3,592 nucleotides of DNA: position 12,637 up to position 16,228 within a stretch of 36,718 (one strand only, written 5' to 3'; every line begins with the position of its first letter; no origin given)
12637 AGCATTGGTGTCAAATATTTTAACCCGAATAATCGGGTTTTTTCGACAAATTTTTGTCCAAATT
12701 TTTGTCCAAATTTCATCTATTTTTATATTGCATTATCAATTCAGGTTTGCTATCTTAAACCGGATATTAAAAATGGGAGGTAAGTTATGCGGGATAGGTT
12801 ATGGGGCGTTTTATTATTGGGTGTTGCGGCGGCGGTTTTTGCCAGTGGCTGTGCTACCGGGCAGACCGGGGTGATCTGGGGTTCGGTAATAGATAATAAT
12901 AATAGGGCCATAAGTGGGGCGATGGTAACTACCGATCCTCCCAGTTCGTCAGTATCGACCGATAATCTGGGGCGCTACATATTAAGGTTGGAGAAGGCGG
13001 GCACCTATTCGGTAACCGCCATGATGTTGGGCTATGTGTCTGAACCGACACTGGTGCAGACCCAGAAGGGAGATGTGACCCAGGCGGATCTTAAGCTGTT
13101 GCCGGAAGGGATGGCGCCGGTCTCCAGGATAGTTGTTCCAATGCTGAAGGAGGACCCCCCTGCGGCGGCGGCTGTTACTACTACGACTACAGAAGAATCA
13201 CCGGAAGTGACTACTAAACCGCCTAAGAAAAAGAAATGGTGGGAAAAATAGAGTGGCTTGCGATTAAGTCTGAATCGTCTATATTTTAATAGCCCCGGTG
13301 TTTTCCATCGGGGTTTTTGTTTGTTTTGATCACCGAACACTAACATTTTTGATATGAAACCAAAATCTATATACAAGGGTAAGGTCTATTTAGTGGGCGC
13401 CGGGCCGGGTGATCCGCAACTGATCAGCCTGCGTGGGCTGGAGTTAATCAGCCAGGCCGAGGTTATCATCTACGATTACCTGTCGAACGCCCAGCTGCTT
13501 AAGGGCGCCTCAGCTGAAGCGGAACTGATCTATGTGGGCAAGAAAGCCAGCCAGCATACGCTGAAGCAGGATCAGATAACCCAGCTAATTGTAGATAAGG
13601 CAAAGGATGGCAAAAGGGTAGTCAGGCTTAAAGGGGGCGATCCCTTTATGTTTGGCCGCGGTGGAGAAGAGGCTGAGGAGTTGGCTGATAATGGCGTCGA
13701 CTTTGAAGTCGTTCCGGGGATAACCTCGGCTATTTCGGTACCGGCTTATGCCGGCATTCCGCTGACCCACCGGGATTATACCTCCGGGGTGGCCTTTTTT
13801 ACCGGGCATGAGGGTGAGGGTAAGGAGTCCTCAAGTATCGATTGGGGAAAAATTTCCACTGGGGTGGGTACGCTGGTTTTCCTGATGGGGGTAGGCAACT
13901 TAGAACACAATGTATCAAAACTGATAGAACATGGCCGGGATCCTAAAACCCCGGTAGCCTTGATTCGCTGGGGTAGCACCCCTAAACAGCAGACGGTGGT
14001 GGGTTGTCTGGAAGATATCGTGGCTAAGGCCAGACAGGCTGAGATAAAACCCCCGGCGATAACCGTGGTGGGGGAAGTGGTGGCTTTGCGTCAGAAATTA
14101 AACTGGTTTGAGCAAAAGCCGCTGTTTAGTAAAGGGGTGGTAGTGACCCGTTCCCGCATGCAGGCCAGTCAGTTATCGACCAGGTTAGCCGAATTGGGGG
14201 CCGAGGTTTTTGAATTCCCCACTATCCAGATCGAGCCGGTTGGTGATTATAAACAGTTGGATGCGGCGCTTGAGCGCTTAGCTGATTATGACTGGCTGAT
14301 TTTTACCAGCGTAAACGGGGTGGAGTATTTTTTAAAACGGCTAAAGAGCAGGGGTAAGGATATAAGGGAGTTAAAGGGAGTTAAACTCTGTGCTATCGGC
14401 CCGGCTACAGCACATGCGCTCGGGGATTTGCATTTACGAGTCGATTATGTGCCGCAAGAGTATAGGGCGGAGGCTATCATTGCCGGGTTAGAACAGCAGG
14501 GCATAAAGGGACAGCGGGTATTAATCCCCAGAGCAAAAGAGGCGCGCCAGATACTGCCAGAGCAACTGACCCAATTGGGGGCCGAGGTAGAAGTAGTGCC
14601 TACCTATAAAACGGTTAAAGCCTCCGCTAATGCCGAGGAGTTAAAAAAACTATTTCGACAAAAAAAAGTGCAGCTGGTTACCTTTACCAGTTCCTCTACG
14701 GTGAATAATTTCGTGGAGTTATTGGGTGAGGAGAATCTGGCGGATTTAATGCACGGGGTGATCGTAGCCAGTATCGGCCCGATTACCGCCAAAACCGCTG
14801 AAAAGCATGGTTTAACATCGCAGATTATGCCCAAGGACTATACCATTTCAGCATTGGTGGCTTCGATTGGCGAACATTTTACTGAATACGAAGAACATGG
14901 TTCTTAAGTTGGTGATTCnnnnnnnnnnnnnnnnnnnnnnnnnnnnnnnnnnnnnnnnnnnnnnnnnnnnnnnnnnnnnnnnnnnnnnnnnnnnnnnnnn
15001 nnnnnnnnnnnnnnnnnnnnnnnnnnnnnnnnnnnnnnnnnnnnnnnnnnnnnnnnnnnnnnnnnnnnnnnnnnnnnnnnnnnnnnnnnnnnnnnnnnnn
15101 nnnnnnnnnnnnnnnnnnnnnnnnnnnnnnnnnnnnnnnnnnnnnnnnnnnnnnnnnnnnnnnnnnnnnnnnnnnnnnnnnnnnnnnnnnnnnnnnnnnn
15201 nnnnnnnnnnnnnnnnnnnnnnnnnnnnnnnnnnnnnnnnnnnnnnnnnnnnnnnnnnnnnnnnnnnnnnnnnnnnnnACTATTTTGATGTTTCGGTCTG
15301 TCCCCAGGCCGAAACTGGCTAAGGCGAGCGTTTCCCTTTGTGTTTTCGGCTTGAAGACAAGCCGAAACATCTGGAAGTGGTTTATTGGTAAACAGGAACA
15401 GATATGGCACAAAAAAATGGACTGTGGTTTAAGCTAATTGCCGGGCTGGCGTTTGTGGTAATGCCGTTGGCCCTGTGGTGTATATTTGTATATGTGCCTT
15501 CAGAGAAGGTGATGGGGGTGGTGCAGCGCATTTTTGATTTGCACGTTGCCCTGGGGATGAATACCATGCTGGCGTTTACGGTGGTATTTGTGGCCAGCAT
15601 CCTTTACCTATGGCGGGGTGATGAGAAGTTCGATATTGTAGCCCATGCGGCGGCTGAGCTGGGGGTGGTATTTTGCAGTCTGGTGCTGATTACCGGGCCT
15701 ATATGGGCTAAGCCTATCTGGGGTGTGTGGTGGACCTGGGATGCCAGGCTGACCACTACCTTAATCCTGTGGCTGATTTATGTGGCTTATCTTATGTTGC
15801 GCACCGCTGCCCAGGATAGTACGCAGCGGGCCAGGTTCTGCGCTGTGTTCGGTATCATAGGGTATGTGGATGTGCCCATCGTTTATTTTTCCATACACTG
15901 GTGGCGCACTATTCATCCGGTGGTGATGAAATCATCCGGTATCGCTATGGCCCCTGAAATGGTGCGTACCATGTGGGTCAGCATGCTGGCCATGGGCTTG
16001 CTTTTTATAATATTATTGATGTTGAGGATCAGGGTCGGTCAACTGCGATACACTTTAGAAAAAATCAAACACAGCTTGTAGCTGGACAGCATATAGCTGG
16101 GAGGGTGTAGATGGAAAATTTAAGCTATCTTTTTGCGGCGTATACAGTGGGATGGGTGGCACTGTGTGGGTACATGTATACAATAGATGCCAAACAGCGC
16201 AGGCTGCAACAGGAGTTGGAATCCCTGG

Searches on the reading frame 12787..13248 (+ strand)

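Call 51: search_protein_families(library=pfam, proteins=[window:12787-13248:+], max_evalue=0.001)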
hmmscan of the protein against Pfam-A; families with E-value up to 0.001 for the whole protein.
window:12787-13248:+ (154 aa): 2 families
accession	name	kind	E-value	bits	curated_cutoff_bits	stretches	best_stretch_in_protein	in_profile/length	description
PF13620.12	CarboxypepD_reg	-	2.1e-12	47.6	32.3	1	30-104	2-81/82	Carboxypeptidase regulatory-like domain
PF13715.12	CarbopepD_reg_2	-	4.8e-09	36.6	32.2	1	31-104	2-76/88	CarboxypepD_reg-like domain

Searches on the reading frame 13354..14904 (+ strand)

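Call 51: search_protein_families(library=pfam, proteins=[window:13354-14904:+], max_evalue=0.001)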
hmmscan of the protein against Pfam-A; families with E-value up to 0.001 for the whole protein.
window:13354-14904:+ (517 aa): 2 families
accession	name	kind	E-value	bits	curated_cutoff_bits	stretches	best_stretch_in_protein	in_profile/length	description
PF02602.20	HEM4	-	6.3e-74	248.4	27.5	1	273-503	2-231/231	Uroporphyrinogen-III synthase HemD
PF00590.25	TP_methylase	-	4.1e-49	167.8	27.8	1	10-222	1-211/212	Tetrapyrrole (Corrin/Porphyrin) Methylases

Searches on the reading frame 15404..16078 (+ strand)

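Call 86: search_protein_families(library=pfam, proteins=[window:15404-16078:+], max_evalue=0.00001)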
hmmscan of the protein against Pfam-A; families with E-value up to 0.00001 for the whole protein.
window:15404-16078:+ (225 aa): 1 family
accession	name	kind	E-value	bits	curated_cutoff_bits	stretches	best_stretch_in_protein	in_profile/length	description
PF01578.25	Cytochrom_C_asm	-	7.6e-26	91.5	29.9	1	18-171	40-212/212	Cytochrome C assembly protein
